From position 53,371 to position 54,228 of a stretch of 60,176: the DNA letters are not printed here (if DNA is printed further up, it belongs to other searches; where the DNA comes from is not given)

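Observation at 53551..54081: ABC ATPase carries a complete DtxR/IdeR-like module with the Fe-type Cys-Glu-His site intact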

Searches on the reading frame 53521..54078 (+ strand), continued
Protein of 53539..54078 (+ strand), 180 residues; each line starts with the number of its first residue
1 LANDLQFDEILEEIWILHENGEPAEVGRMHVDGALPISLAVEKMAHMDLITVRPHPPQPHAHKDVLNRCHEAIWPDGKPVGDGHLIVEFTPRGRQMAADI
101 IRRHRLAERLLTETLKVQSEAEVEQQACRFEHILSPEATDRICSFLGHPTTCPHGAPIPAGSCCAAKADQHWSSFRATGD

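Call 57: find_encoding_contigs(protein=P0495, flank=7000, max_places=1)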
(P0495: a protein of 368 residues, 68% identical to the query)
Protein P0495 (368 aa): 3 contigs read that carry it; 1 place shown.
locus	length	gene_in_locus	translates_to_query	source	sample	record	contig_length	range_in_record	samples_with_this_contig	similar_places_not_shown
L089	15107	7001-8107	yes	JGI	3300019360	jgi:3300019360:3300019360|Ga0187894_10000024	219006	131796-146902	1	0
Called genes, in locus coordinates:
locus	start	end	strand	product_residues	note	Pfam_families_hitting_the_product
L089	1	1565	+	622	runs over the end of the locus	PF01558:POR, PF01855:POR_N, PF17147:PFOR_II (weak)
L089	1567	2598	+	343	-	PF02775:TPP_enzyme_C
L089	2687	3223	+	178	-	PF01475:FUR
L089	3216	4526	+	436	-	PF03239:FTR1, PF10080:FtrD-like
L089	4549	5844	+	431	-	PF02687:FtsX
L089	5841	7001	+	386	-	PF12704:MacB_PCD, PF02687:FtsX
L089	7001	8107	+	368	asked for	PF00005:ABC_tran, PF02463:SMC_N (faint), PF02742:Fe_dep_repr_C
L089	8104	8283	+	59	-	-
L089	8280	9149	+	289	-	-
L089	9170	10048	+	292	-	PF01026:TatD_DNase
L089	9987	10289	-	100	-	-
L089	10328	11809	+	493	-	-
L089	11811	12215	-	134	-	PF01878:EVE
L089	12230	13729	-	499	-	PF00171:Aldedh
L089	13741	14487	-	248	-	PF07883:Cupin_2 (faint)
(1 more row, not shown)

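Call 69: find_encoding_contigs(protein=P0355, flank=4000, max_places=1)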
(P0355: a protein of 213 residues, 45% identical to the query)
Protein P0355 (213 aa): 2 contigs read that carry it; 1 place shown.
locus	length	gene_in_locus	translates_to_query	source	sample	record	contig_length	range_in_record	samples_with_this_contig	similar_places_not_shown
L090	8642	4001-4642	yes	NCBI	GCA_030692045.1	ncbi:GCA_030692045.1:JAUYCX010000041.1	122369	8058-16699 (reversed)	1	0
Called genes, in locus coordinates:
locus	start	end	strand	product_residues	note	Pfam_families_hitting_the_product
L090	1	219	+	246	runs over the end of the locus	PF01135:PCMT, PF13489:Methyltransf_23, PF01209:Ubie_methyltran, PF06325:PrmA, PF13847:Methyltransf_31, PF08241:Methyltransf_11, PF08242:Methyltransf_12, PF13649:Methyltransf_25, +1 more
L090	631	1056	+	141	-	PF01475:FUR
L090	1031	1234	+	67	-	PF10055:DUF2292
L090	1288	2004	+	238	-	-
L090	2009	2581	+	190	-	PF01926:MMR_HSR1, PF02421:FeoB_N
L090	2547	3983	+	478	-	PF17910:FeoB_Cyto, PF07670:Gate, PF07664:FeoB_C, PF07670:Gate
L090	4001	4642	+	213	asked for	PF02742:Fe_dep_repr_C, PF04023:FeoA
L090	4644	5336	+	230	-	PF00027:cNMP_binding, PF13545:HTH_Crp_2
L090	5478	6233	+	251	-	PF04282:DUF438, PF01814:Hemerythrin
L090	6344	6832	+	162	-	PF27217:AF_0155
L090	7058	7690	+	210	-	-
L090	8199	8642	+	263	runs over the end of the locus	PF01946:Thi4, PF01494:FAD_binding_3 (weak), PF03486:HI0933_like (weak), PF00890:FAD_binding_2 (faint), PF01266:DAO (faint), PF12831:FAD_oxidored (weak), PF13450:NAD_binding_8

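Call 70: find_encoding_contigs(protein=P0308, flank=4000, max_places=1)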
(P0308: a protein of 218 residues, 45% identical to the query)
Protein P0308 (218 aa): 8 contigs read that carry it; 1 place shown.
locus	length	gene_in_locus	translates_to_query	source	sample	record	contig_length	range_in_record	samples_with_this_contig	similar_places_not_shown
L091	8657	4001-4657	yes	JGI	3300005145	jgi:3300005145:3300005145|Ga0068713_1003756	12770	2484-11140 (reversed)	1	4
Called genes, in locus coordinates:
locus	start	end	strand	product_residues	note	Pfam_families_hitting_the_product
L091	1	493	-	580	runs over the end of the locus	PF00989:PAS, PF13188:PAS_8 (faint), PF08448:PAS_4, PF13426:PAS_9 (weak), PF02518:HATPase_c, PF00072:Response_reg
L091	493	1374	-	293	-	PF08668:HDOD, PF01966:HD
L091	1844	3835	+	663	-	PF01926:MMR_HSR1, PF02421:FeoB_N, PF17910:FeoB_Cyto, PF07670:Gate, PF07664:FeoB_C, PF07670:Gate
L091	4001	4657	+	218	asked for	PF02742:Fe_dep_repr_C, PF04023:FeoA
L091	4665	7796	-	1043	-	PF00873:ACR_tran, PF03176:MMPL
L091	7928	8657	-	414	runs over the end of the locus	PF25919:BSH_CusB (faint), PF25917:BSH_RND, PF25973:BSH_CzcB, PF25881:HH_YBHG (weak), PF25954:Beta-barrel_RND_2, PF25967:RND-MFP_C, PF25975:CzcB_C (weak), PF25989:YknX_C, +2 more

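Call 71: find_encoding_contigs(protein=P0387, flank=4000, max_places=1)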
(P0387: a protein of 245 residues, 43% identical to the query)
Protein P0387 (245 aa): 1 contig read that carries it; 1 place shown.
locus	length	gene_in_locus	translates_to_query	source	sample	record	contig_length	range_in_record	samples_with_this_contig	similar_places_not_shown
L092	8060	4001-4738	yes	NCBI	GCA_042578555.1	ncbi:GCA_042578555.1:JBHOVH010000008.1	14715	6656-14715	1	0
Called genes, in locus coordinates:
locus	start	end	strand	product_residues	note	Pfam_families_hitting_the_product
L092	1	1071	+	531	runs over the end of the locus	PF09378:HAS-barrel (weak), PF01935:DUF87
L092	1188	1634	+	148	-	PF01475:FUR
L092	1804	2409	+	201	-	PF01926:MMR_HSR1, PF02421:FeoB_N, PF04548:AIG1 (weak)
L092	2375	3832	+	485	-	PF17910:FeoB_Cyto, PF07670:Gate, PF07664:FeoB_C, PF07670:Gate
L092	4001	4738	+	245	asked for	PF02742:Fe_dep_repr_C, PF04023:FeoA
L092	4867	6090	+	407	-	PF00696:AA_kinase, PF01842:ACT, PF22468:ACT_9 (weak), PF01842:ACT (weak), PF13840:ACT_7, PF22468:ACT_9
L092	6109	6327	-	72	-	PF01106:NifU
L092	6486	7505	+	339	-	PF13353:Fer4_12 (weak), PF04055:Radical_SAM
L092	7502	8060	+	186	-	PF01875:Memo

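Call 72: find_encoding_contigs(protein=P0301, flank=4000, max_places=1)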
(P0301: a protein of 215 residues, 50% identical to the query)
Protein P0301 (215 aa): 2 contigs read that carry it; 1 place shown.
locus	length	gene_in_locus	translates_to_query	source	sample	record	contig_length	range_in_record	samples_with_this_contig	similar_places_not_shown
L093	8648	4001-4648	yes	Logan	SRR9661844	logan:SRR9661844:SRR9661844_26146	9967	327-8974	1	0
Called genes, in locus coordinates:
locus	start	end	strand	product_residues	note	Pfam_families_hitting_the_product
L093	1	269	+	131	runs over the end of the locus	-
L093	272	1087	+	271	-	PF01135:PCMT, PF13489:Methyltransf_23, PF01209:Ubie_methyltran, PF06325:PrmA, PF08241:Methyltransf_11, PF08242:Methyltransf_12, PF13649:Methyltransf_25, PF13847:Methyltransf_31, +5 more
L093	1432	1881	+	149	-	PF01475:FUR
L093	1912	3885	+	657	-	PF01926:MMR_HSR1, PF02421:FeoB_N, PF07670:Gate, PF07664:FeoB_C, PF07670:Gate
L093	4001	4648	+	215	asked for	PF02742:Fe_dep_repr_C, PF04023:FeoA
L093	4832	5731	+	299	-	PF03783:CsgG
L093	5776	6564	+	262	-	PF01791:DeoC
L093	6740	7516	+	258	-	PF03167:UDG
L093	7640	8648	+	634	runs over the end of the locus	PF17764:PriA_3primeBD, PF00270:DEAD, PF04851:ResIII, PF18319:Zn_ribbon_PriA (weak), PF00271:Helicase_C (weak), PF18074:PriA_C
